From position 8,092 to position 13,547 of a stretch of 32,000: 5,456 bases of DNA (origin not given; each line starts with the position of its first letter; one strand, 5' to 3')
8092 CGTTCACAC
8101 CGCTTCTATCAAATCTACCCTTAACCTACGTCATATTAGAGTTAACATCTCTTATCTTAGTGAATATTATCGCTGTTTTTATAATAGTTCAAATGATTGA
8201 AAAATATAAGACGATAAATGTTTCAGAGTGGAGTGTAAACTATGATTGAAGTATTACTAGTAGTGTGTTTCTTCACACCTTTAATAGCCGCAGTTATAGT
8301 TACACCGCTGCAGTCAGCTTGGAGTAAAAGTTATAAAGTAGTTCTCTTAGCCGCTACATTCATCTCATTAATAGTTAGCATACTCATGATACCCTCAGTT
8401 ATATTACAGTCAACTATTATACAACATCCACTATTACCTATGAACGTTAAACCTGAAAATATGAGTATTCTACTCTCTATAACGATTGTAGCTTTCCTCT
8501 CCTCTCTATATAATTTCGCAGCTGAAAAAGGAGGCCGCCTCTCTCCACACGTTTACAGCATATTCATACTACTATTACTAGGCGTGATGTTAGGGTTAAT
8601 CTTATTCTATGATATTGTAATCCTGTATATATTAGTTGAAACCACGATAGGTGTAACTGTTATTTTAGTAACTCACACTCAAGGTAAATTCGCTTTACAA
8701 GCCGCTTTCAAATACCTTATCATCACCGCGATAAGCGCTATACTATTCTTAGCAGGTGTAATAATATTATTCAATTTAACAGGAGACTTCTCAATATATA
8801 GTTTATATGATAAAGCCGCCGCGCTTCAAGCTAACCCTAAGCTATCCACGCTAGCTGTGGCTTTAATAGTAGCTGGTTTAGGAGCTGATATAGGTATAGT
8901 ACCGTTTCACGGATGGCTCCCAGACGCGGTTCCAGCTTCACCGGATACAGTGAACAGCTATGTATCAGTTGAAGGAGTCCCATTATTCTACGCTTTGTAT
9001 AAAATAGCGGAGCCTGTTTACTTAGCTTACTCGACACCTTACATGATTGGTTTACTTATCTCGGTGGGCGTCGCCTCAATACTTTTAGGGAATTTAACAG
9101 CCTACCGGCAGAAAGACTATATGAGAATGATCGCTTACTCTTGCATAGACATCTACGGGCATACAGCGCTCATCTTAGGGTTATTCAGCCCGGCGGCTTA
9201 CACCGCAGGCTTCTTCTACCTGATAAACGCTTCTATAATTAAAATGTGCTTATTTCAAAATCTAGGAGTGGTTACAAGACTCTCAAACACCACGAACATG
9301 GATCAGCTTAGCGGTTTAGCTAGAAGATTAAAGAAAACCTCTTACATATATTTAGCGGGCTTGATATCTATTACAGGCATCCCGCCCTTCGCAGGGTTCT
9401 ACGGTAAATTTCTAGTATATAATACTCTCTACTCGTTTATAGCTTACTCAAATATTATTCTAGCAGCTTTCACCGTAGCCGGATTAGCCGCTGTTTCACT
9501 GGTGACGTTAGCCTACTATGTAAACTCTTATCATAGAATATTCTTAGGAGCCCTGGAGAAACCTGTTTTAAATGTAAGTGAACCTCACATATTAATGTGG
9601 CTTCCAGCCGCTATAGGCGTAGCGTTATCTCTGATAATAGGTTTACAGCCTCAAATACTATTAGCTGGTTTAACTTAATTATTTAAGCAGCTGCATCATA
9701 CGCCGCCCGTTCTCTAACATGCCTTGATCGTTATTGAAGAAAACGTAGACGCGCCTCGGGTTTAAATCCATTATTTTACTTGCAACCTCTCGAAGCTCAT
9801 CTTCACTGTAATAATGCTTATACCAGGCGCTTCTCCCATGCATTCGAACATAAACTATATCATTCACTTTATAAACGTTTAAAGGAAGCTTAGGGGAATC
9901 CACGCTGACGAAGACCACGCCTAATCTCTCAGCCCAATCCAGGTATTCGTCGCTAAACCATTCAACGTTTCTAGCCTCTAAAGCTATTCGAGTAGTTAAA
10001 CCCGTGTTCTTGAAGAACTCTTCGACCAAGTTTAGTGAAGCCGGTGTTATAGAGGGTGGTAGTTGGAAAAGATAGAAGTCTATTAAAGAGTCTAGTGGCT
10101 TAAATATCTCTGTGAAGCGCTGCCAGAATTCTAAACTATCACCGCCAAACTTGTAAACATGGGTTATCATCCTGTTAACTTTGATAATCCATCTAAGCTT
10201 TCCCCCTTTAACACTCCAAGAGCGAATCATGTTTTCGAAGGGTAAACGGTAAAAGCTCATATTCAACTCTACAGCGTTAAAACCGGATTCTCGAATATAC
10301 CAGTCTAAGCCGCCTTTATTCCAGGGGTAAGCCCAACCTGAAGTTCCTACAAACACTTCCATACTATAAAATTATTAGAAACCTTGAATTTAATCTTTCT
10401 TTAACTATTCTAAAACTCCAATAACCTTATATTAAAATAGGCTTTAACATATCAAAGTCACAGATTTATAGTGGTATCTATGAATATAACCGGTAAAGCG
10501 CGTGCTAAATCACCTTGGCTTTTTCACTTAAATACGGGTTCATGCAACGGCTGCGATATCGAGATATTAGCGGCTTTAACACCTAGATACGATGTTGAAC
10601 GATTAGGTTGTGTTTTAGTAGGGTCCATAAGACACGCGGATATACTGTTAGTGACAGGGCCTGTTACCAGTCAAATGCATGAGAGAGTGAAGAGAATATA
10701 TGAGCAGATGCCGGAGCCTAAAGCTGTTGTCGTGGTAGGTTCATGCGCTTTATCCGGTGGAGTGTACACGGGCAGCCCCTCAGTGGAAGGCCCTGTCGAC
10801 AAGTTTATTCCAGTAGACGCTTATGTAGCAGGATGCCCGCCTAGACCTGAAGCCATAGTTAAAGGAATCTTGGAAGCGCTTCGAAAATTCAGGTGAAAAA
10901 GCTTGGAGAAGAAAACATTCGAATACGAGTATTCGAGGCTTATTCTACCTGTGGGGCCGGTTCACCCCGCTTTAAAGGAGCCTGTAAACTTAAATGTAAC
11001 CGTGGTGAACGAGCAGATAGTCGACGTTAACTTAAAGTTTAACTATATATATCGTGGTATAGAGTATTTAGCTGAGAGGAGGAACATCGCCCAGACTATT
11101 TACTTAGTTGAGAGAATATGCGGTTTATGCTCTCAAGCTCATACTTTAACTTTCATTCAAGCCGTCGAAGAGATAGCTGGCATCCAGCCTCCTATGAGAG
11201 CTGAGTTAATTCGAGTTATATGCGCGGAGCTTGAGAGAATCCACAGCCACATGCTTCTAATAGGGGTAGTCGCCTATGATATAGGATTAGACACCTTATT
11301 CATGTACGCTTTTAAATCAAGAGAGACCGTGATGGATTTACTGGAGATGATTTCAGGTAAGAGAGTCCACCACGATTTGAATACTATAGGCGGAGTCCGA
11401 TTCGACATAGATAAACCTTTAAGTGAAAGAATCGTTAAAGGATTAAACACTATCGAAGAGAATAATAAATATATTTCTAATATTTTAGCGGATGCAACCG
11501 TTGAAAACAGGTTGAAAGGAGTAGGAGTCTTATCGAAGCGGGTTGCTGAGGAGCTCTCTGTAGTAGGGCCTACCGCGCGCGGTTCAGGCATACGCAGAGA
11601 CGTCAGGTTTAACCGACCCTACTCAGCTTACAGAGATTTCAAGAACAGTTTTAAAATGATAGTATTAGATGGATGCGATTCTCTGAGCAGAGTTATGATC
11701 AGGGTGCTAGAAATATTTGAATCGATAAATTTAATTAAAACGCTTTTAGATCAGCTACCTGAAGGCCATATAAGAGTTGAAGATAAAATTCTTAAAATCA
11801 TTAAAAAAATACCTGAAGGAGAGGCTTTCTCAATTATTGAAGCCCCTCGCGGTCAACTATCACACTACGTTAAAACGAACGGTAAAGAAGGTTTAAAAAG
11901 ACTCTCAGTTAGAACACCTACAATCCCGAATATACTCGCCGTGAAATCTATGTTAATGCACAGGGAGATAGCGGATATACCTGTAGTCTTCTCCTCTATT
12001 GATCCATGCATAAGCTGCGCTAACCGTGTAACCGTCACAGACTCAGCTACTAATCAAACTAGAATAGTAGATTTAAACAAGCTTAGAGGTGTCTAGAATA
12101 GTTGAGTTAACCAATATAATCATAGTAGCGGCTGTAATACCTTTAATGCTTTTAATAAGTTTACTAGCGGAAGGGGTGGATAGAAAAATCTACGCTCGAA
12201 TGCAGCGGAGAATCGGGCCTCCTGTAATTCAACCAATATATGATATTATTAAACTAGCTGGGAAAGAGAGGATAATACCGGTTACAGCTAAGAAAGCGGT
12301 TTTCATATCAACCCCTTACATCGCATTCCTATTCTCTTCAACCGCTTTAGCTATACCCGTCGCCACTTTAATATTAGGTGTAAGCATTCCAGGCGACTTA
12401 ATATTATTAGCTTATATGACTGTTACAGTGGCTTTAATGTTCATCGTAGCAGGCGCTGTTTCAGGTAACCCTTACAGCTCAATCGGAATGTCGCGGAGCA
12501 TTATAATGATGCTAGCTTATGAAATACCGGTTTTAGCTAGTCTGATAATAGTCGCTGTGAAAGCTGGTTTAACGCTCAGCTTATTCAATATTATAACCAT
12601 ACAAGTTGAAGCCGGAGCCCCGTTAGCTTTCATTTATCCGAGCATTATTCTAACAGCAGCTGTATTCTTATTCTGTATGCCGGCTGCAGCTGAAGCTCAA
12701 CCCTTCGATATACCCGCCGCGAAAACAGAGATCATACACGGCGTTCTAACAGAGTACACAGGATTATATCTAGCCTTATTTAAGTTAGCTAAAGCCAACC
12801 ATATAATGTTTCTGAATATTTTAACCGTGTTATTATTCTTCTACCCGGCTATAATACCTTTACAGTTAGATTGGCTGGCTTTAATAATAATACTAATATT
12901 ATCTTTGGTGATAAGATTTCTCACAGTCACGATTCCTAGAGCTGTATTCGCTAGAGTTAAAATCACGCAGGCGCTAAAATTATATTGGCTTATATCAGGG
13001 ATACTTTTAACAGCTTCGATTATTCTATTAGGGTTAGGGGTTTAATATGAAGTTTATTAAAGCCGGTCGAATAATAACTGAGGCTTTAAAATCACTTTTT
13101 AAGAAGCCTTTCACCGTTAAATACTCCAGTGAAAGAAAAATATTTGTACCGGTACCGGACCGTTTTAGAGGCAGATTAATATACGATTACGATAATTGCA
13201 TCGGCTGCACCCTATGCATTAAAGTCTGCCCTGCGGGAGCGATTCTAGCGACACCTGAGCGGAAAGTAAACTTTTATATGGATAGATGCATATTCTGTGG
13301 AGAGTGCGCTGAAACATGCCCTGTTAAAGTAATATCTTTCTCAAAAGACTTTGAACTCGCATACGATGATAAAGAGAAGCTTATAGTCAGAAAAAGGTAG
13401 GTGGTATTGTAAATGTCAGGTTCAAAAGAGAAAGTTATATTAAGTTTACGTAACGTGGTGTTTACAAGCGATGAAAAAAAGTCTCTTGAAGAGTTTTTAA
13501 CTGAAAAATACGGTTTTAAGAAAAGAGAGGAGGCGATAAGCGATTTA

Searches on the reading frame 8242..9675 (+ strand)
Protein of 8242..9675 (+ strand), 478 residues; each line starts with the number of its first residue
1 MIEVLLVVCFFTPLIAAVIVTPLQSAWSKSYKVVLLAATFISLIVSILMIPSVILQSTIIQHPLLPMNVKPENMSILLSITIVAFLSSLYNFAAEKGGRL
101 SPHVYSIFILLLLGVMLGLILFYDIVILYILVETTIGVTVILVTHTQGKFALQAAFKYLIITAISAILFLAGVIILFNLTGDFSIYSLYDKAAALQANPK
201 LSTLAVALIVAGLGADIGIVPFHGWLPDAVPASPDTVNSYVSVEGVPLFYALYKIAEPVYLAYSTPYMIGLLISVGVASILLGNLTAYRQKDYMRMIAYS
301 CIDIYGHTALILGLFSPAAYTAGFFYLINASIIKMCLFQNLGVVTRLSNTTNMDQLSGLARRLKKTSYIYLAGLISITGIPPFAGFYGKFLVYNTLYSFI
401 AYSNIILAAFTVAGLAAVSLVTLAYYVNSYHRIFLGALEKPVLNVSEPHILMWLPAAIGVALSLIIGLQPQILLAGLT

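Call 79: search_protein_families(library=pfam, proteins=[window:8242-9675:+], max_evalue=0.0001)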
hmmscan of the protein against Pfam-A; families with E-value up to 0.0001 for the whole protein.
window:8242-9675:+ (478 aa): 2 families
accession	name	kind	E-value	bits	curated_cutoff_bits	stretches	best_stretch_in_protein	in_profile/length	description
PF00361.26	Proton_antipo_M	-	6e-36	124.6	21.5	1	124-408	3-287/294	NADH:quinone oxidoreductase/Mrp antiporter, TM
PF10125.14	NADHdeh_related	-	4.9e-05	23.3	27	1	117-223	82-182/218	NADH dehydrogenase I, subunit N related protein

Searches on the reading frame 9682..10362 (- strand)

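Call 79: search_protein_families(library=pfam, proteins=[window:9682-10362:-], max_evalue=0.0001)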
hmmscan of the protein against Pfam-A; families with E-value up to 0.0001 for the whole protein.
window:9682-10362:- (227 aa): 1 family
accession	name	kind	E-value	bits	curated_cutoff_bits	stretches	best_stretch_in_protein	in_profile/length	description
PF01904.24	DUF72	-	2.7e-46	158.8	25.3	1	18-224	10-216/217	Protein of unknown function DUF72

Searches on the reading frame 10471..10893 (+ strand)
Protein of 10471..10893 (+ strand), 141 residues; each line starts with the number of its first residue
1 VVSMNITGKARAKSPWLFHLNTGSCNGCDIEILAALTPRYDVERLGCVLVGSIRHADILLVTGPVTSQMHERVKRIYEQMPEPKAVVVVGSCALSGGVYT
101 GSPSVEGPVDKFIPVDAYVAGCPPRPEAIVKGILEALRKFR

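Call 79: search_protein_families(library=pfam, proteins=[window:10471-10893:+], max_evalue=0.0001)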
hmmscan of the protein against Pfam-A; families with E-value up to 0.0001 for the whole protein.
window:10471-10893:+ (141 aa): 1 family
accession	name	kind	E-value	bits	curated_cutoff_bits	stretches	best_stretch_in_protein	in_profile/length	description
PF01058.29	Oxidored_q6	-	9.1e-35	119.6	27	1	25-135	1-127/128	NADH ubiquinone oxidoreductase, 20 Kd subunit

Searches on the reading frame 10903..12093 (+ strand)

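Call 79: search_protein_families(library=pfam, proteins=[window:10903-12093:+], max_evalue=0.0001)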
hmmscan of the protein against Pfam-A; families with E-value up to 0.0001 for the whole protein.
window:10903-12093:+ (397 aa): 2 families
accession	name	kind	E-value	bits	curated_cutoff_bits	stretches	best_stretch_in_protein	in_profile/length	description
PF00346.24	Complex1_49kDa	-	3e-60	204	24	1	126-375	1-271/271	Respiratory-chain NADH dehydrogenase, 49 Kd subunit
PF00374.24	NiFeSe_Hases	-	3.7e-21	76.1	25.8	1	51-118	1-68/508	Nickel-dependent hydrogenase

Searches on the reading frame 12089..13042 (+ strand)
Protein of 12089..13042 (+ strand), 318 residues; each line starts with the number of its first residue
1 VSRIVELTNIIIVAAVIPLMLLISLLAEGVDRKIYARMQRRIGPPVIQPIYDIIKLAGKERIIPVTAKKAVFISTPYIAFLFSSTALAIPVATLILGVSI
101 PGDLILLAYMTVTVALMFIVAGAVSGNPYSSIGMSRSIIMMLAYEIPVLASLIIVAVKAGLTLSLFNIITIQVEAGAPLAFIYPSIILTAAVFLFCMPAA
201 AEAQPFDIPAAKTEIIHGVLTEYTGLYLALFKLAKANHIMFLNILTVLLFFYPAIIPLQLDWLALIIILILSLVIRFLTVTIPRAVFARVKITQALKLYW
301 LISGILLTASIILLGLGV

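Call 79: search_protein_families(library=pfam, proteins=[window:12089-13042:+], max_evalue=0.0001)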
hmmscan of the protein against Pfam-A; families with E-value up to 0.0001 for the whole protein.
window:12089-13042:+ (318 aa): 1 family
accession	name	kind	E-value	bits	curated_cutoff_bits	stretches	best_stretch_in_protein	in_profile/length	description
PF00146.26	NADHdh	-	1.9e-58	198.7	27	1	12-313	3-296/298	NADH dehydrogenase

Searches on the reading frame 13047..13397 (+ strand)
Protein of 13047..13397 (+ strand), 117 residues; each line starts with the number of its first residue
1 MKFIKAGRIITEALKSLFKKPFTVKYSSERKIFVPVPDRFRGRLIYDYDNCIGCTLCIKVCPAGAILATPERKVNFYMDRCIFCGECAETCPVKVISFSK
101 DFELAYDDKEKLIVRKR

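Call 79: search_protein_families(library=pfam, proteins=[window:13047-13397:+], max_evalue=0.0001)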
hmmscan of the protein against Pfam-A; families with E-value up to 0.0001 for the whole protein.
window:13047-13397:+ (117 aa): 15 families
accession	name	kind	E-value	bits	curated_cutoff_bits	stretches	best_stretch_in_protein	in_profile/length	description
PF12838.12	Fer4_7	-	2e-17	63.8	27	2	50-95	1-52/52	4Fe-4S dicluster domain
PF00037.32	Fer4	-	1.3e-15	56.9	21.1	2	45-66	2-23/24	4Fe-4S binding domain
PF12837.12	Fer4_6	-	1.2e-11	44.3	25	1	46-66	4-24/24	4Fe-4S binding domain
PF13237.11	Fer4_10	-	4.1e-11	43.1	25.5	1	44-92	2-53/53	4Fe-4S dicluster domain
PF14697.11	Fer4_21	-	8e-11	42.4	35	1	47-96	4-57/59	4Fe-4S dicluster domain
PF13484.11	Fer4_16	-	5.6e-10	40.3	30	1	50-73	1-23/66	4Fe-4S double cluster binding domain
PF13187.11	Fer4_9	-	1.1e-09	38.6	27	1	50-96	1-52/52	4Fe-4S dicluster domain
PF12797.12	Fer4_2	-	4.7e-09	36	24.5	1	44-63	3-22/22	4Fe-4S binding domain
PF12800.12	Fer4_4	-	1.7e-06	28.3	24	0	49-64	2-17/17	4Fe-4S binding domain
PF13459.11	Fer4_15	-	3.2e-06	28.2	22.4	0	46-62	3-19/66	4Fe-4S single cluster domain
PF12798.12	Fer4_3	-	6.1e-06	27.1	27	0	51-65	1-15/15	4Fe-4S binding domain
PF25160.1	LdpA_Fe-S-bd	-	6.7e-06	26.2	27.6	1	57-97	9-44/49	LdpA Fe-S cluster-binding domain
PF13183.11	Fer4_8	-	7.5e-06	26.8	27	0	75-95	48-68/68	4Fe-4S dicluster domain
PF17179.9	Fer4_22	-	1.1e-05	26.6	27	0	47-63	77-93/95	4Fe-4S dicluster domain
PF13534.11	Fer4_17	-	6.7e-05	23.8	22.2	0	75-94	40-59/61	4Fe-4S dicluster domain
